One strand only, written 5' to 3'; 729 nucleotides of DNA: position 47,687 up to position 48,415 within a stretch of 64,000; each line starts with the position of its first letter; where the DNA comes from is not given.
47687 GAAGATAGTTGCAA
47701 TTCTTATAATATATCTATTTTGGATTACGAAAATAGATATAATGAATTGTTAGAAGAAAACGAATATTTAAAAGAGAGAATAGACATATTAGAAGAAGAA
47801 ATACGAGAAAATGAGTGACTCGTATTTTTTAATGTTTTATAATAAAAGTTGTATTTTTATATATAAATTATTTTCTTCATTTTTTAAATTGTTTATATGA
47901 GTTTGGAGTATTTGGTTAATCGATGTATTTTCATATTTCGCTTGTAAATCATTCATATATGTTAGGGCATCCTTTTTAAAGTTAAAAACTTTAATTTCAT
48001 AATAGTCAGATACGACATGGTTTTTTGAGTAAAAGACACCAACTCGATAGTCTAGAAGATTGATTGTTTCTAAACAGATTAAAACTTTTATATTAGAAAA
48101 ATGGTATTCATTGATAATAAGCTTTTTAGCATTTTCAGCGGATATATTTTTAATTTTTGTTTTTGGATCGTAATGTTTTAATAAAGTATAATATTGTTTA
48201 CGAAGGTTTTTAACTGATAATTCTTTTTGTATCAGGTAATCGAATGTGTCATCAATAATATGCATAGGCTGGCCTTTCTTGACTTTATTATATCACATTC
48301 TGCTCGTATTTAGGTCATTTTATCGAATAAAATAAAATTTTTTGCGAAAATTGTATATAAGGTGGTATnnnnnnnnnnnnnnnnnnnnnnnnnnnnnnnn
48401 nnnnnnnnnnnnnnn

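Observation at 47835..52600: A two-gene cassette of about 1 kb, about 99% identical, present twice as a direct repeat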

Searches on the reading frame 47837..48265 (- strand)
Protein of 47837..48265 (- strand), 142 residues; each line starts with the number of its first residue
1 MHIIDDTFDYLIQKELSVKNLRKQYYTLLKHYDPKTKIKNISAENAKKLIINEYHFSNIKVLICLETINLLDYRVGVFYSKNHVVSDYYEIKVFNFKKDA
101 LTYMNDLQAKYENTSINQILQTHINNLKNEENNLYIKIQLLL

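Call 7: search_protein_families(library=pfam, max_evalue=0.1, proteins=[window:47837-48265:-])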
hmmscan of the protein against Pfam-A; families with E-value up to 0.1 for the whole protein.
window:47837-48265:- (142 aa): 2 families
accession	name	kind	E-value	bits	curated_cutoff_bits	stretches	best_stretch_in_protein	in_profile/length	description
PF21754.2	DacZ_A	-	0.004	18.1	28.3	0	4-80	22-97/109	Probable sensor domain DacZ_A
PF23834.1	DUF7204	-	0.029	15.3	27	1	90-115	15-40/50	Domain of unknown function (DUF7204)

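Call 8: search_protein_families(library=ncbifam, max_evalue=0.1, proteins=[window:47837-48265:-])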
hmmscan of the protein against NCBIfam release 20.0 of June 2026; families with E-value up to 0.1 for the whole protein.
window:47837-48265:- (142 aa): 0 families

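Call 12: find_homologous_proteins(query=window:47837-48265:-, max_evalue=0.01)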
Query window:47837-48265:- (142 aa): 3 proteins with E <= 0.01 among 19 candidates.
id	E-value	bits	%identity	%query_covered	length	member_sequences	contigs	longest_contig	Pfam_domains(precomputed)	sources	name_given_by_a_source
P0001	1.7e-79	283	97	99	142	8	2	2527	-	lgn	-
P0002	9.4e-71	254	87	99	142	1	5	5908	-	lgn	-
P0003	8.0e-70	251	86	99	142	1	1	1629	-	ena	-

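Call 13: search_protein_families(library=phrogs, max_evalue=0.1, proteins=[window:47837-48265:-])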
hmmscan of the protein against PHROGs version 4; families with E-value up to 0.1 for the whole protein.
window:47837-48265:- (142 aa): 1 family
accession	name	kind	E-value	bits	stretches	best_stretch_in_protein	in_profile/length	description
phrog_14873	-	unknown function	0.022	14.9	1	33-107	113-183/435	-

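Call 14: search_protein_families(library=padloc, max_evalue=0.1, proteins=[window:47837-48265:-])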
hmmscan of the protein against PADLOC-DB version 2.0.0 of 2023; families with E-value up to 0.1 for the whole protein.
window:47837-48265:- (142 aa): 1 family
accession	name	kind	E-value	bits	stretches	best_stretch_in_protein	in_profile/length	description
PDLC03899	NsnC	-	0.00069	17.1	1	9-139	63-190/299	-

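Call 16: find_encoding_contigs(protein=P0002, flank=10000, max_places=6)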
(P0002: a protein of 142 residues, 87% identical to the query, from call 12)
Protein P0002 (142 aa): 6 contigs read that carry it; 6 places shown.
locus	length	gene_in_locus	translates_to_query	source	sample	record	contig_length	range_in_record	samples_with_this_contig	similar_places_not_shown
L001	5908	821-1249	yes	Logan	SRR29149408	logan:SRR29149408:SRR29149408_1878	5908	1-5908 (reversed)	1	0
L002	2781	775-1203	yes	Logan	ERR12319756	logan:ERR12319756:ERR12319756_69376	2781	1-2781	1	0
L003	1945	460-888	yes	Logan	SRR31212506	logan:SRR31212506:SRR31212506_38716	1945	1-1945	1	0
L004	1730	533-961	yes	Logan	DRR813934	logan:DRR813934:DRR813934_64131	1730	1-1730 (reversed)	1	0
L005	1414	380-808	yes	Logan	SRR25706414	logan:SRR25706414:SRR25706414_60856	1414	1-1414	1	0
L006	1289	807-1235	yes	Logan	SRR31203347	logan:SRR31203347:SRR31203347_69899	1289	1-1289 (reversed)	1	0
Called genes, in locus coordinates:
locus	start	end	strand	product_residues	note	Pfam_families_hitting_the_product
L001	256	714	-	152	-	PF12844:HTH_19 (weak), PF13560:HTH_31 (weak), PF01381:HTH_3, PF12844:HTH_19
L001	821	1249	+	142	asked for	-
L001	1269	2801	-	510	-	PF01381:HTH_3, PF12844:HTH_19, PF13443:HTH_26, PF13560:HTH_31 (weak)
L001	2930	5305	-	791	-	PF01588:tRNA_bind, PF03483:B3_4, PF03484:B5, PF17759:tRNA_synthFbeta, PF03147:FDX-ACB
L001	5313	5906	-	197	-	?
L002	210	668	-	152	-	PF12844:HTH_19 (weak), PF13560:HTH_31 (weak), PF01381:HTH_3, PF12844:HTH_19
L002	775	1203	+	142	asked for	-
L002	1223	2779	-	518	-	?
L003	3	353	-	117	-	?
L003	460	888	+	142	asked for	-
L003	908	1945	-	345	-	?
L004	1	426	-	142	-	?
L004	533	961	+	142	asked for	-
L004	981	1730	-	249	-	?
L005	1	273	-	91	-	?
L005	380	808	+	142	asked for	-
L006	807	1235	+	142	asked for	-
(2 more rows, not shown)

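Call 17: find_encoding_contigs(protein=P0001, flank=10000, max_places=6)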
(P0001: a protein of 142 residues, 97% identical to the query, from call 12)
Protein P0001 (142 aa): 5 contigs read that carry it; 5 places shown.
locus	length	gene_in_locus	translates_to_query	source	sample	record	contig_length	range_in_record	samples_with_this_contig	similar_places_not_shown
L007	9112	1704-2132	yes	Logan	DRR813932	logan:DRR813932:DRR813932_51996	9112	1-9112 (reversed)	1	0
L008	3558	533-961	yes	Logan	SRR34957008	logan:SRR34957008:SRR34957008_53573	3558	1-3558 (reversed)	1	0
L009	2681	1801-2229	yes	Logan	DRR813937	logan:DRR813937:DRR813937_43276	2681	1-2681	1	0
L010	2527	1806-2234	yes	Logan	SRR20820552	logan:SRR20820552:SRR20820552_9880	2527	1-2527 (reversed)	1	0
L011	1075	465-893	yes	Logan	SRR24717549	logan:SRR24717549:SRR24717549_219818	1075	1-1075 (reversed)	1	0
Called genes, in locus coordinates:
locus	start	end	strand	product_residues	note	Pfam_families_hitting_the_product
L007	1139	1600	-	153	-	PF12844:HTH_19 (weak), PF13560:HTH_31 (weak), PF01381:HTH_3, PF12844:HTH_19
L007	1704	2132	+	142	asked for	-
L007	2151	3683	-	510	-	PF01381:HTH_3, PF12844:HTH_19, PF13443:HTH_26, PF13560:HTH_31 (weak)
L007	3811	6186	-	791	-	PF01588:tRNA_bind, PF03483:B3_4, PF03484:B5, PF17759:tRNA_synthFbeta, PF03147:FDX-ACB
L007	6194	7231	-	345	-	PF02912:Phe_tRNA-synt_N, PF01409:tRNA-synt_2d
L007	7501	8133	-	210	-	-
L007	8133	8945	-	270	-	-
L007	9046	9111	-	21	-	?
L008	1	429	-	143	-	?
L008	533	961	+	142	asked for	-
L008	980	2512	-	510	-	PF01381:HTH_3, PF12844:HTH_19, PF13443:HTH_26, PF13560:HTH_31 (weak)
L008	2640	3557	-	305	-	?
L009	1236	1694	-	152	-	PF12844:HTH_19 (weak), PF13560:HTH_31 (weak), PF01381:HTH_3, PF12844:HTH_19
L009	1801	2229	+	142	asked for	-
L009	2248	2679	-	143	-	?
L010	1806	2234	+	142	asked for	-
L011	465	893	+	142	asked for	-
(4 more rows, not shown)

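Call 20: find_related_loci(query=window:47837-48265:-, collection=genome_contigs, flank=10000)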
Query window:47837-48265:- (142 aa) in genome_contigs; peptide patterns used: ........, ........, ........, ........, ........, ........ (x = any residue, [..] = any of these).
82 stretches matched a pattern, but none encodes a relative of the query by tblastn (E <= 1e-3).

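Call 21: find_related_loci(query=window:47837-48265:-, collection=metagenome_contigs, flank=10000)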
Query window:47837-48265:- (142 aa) in metagenome_contigs; peptide patterns used: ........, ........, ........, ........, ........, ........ (x = any residue, [..] = any of these).
164 stretches matched a pattern, but none encodes a relative of the query by tblastn (E <= 1e-3).

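Call 22: find_related_loci(query=window:47837-48265:-, collection=viral_contigs, flank=10000)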
Query window:47837-48265:- (142 aa) in viral_contigs; peptide patterns used: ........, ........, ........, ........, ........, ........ (x = any residue, [..] = any of these).
7 stretches matched a pattern, but none encodes a relative of the query by tblastn (E <= 1e-3).

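Call 25: search_protein_representatives(protein=window:47837-48265:-)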
Query: 142 residues. Proteins with E-value up to 0.001 (for the whole library): 4; up to 1e-10: 2; up to 1e-30: 1. The best 4 are listed.
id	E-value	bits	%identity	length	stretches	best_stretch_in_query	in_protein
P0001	5.5e-80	282.5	97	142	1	1-141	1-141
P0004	2.4e-18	83.1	41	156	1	4-138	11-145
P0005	2.5e-05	41.0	37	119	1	51-125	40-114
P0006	2.1e-04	38.0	30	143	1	4-130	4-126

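Call 27: find_encoding_contigs(protein=P0004, flank=10000, max_places=6)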
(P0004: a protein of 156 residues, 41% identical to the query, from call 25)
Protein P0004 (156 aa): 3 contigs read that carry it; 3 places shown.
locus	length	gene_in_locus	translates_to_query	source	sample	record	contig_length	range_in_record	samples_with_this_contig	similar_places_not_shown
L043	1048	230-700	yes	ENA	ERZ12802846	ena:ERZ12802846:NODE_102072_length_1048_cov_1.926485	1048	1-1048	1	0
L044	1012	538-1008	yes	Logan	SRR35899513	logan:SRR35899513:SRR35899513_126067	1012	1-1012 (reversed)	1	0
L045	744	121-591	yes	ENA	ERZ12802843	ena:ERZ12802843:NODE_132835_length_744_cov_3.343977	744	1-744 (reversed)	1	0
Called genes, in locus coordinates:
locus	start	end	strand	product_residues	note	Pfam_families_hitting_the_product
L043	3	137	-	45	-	?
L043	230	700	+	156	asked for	-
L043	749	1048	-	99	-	?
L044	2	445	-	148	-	?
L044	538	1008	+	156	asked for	-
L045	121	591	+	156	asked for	-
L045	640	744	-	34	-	?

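Call 28: find_encoding_contigs(protein=P0005, flank=10000, max_places=6)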
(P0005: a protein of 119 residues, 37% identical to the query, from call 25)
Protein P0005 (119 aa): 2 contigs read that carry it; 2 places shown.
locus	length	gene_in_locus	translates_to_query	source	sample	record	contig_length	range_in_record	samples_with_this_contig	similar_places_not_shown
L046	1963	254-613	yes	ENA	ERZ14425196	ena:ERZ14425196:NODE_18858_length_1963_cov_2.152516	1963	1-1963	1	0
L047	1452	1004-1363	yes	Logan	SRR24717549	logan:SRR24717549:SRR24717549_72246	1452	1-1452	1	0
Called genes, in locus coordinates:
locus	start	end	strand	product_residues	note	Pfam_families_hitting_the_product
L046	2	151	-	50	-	?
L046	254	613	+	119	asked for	-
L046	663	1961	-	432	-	?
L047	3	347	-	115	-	?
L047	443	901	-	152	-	PF12844:HTH_19, PF13560:HTH_31 (faint), PF01381:HTH_3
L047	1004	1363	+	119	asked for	-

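Call 29: find_encoding_contigs(protein=P0006, flank=10000, max_places=6)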
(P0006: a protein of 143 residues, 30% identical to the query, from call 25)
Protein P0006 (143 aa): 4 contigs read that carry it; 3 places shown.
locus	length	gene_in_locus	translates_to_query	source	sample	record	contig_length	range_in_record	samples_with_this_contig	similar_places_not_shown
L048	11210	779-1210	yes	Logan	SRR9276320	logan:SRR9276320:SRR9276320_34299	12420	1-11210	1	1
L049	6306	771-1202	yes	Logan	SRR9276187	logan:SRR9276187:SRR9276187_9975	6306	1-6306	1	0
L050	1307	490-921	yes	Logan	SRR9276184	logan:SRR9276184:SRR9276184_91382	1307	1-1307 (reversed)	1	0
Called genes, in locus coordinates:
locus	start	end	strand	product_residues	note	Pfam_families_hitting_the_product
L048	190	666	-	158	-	PF01381:HTH_3, PF12844:HTH_19, PF13560:HTH_31 (faint), PF12844:HTH_19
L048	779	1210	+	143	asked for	-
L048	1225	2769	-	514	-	PF01381:HTH_3, PF12844:HTH_19, PF13443:HTH_26, PF13560:HTH_31 (weak)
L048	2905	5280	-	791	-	PF01588:tRNA_bind, PF03483:B3_4, PF03484:B5, PF17759:tRNA_synthFbeta, PF03147:FDX-ACB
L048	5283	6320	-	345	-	PF02912:Phe_tRNA-synt_N, PF01409:tRNA-synt_2d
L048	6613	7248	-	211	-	-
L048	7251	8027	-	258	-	-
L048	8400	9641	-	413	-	PF08614:ATG16 (faint), PF07851:TMEM120A-B (weak), PF09969:DUF2203 (faint), PF24568:CC_PcsB, PF01551:Peptidase_M23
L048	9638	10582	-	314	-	PF18075:FtsX_ECD, PF02687:FtsX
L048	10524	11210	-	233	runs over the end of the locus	PF00931:NB-ARC (faint), PF00005:ABC_tran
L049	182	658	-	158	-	PF01381:HTH_3, PF12844:HTH_19, PF13560:HTH_31 (faint), PF12844:HTH_19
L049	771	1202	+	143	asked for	-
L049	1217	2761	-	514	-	PF01381:HTH_3, PF12844:HTH_19, PF13443:HTH_26, PF13560:HTH_31 (weak)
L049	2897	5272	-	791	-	PF01588:tRNA_bind, PF03483:B3_4, PF03484:B5, PF17759:tRNA_synthFbeta, PF03147:FDX-ACB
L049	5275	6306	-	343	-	?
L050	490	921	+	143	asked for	-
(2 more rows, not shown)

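Call 43: find_encoding_contigs(protein=window:47837-48265:-, flank=10000, max_places=10)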
Protein window:47837-48265:- (142 aa): no gene with exactly this product is on record in the collection.

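Call 47: predict_structure(alignment_id=A1)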
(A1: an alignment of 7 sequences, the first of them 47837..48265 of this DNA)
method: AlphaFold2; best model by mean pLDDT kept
length: 142 residues; sequences in the alignment: 7
mean_pLDDT: 85.9   pTM: 0.77
mean pLDDT of the five models: 85.9, 85.3, 85.1, 85.1, 84.8
residues with pLDDT >= 90: 66; 70-90: 61; 50-70: 15; < 50: 0
segments of 3 or more residues with pLDDT < 50: none
pLDDT, mean of each block of 10 residues (from residue 1): 82 93 89 68 64 85 87 89 84 91 91 88 94 95 90
secondary structure, 60 per line:
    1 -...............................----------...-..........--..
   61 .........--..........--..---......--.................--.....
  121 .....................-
elements in order: H2-32 E47-56 E59-69 E72-81 E89-94 H97-113 H116-141

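Call 58: fold_search(model_id=the predicted structure, library=pdb)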
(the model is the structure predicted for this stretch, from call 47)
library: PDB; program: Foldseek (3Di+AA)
matches with E <= 10: 649; with E <= 0.001: 0
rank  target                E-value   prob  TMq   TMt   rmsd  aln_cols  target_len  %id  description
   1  9bk6_A                7.2e-02  0.69  0.26  0.34   9.7       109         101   14  Structure of B10_CYTX binder-complex (released 2024-10-09)
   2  1p32_B                1.4e-01  0.13  0.17  0.15  16.2       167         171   10  CRYSTAL STRUCTURE OF HUMAN P32, A DOUGHNUT-SHAPED ACIDIC MITOCHONDRIAL MATRIX PROTEIN (released 1999-04-06)
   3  1yqf_E                1.7e-01  0.23  0.23  0.19  15.6       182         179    6  Hypothetical protein from leishmania major unknown function sequence homologue to human p32 protein (released 2005-02-22)
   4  4h62_Q                2.5e-01  0.21  0.22  0.13  16.5       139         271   12  Structure of the Saccharomyces cerevisiae Mediator subcomplex Med17C/Med11C/Med22C (released 2012-10-31)
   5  1yqf_A                2.7e-01  0.25  0.26  0.20  16.2       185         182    8  Hypothetical protein from leishmania major unknown function sequence homologue to human p32 protein (released 2005-02-22)
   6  1p32_A                2.8e-01  0.14  0.20  0.16  15.9       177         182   10  CRYSTAL STRUCTURE OF HUMAN P32, A DOUGHNUT-SHAPED ACIDIC MITOCHONDRIAL MATRIX PROTEIN (released 1999-04-06)
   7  7eju_A                3.0e-01  0.51  0.26  0.03  12.6        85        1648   14  Junin virus(JUNV) RNA polymerase L complexed with Z protein (released 2021-07-07)
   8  1yqf_C                3.0e-01  0.21  0.23  0.19  14.4       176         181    7  Hypothetical protein from leishmania major unknown function sequence homologue to human p32 protein (released 2005-02-22)
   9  4v1o_W                3.0e-01  0.20  0.22  0.09  16.4       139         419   12  Architecture of the RNA polymerase II-Mediator core transcription initiation complex (released 2015-02-04)
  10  2oiw_A                3.2e-01  0.28  0.22  0.23  11.3        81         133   15  The structure of a predicted thioesterase from Bacillus stearothermophilus (released 2007-02-20)
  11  6szw_B                3.2e-01  0.12  0.19  0.17  16.7       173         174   11  Asymmetric complex of Factor XII and kininogen with gC1qR/C1QBP/P32 is governed by allostery (released 2020-07-22)
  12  8ceo_d                3.7e-01  0.18  0.21  0.08  16.8       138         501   12  Yeast RNA polymerase II transcription pre-initiation complex with core Mediator and the +1 nucleosome (released 2023-03-08)
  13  7te3                  4.4e-01  0.06  0.16  0.14  16.6       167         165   10  Crystal Structure of a Double Loop Deletion Mutant in gC1qR/C1qBP/HABP-1 (released 2022-06-01)
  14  3nm7_A                5.3e-01  0.21  0.25  0.35   6.4        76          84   13  Crystal Structure of Borrelia burgdorferi Pur-alpha (released 2010-10-06)
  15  3qv0                  5.3e-01  0.11  0.22  0.19  19.0       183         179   11  Crystal structure of Saccharomyces cerevisiae Mam33 (released 2011-06-08)
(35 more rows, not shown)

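Call 59: fold_search(model_id=the predicted structure, library=viral)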
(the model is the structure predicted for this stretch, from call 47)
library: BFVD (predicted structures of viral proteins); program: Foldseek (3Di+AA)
matches with E <= 10: 1379; with E <= 0.001: 0
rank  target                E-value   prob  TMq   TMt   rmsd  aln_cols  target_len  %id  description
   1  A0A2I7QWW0            1.3e-02  0.41  0.20  0.17  17.2       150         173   13  (no name in the UniProt tables at hand)
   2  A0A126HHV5            1.5e-02  0.99  0.39  0.35  14.8       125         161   13  (no name in the UniProt tables at hand)
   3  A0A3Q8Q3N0            1.6e-02  0.96  0.29  0.36  13.8       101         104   13  Uncharacterized protein [Sulfolobales Beppu filamentous phage 1]
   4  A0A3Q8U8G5            1.9e-02  0.33  0.19  0.14  14.8       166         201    7  Uncharacterized protein [Megavirus baoshan]
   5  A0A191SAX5            2.7e-02  1.00  0.31  0.57   9.3        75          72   11  (no name in the UniProt tables at hand)
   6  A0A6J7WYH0            3.0e-02  0.97  0.29  0.45   6.4        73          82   15  Uncharacterized protein [uncultured Caudovirales phage]
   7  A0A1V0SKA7            4.0e-02  0.63  0.27  0.20  17.4       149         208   18  Uncharacterized protein [Klosneuvirus KNV1]
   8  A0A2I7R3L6            4.3e-02  0.99  0.33  0.35   7.4        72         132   15  (no name in the UniProt tables at hand)
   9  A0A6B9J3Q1            6.3e-02  0.57  0.24  0.21  14.4       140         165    8  Uncharacterized protein [Photobacterium phage PDCC-1]
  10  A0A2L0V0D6            6.3e-02  0.47  0.25  0.25  17.0       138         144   12  Uncharacterized protein [Agrobacterium phage Atu_ph07]
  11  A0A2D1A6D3            6.7e-02  0.99  0.39  0.56  11.5        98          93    9  Uncharacterized protein [Rhodococcus phage Trina]
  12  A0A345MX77            7.1e-02  0.97  0.33  0.49  14.8        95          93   13  (no name in the UniProt tables at hand)
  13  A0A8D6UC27            7.5e-02  1.00  0.39  0.68   2.7        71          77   13  Uncharacterized protein [Enterococcus phage dArtagnan]
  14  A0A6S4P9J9            7.5e-02  0.80  0.32  0.36  16.3       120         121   15  Uncharacterized protein [uncultured phage_MedDCM-OCT-S28-C10]
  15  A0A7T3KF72            7.5e-02  0.25  0.20  0.13  13.6       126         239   16  Uncharacterized protein [Campylobacter phage F358]
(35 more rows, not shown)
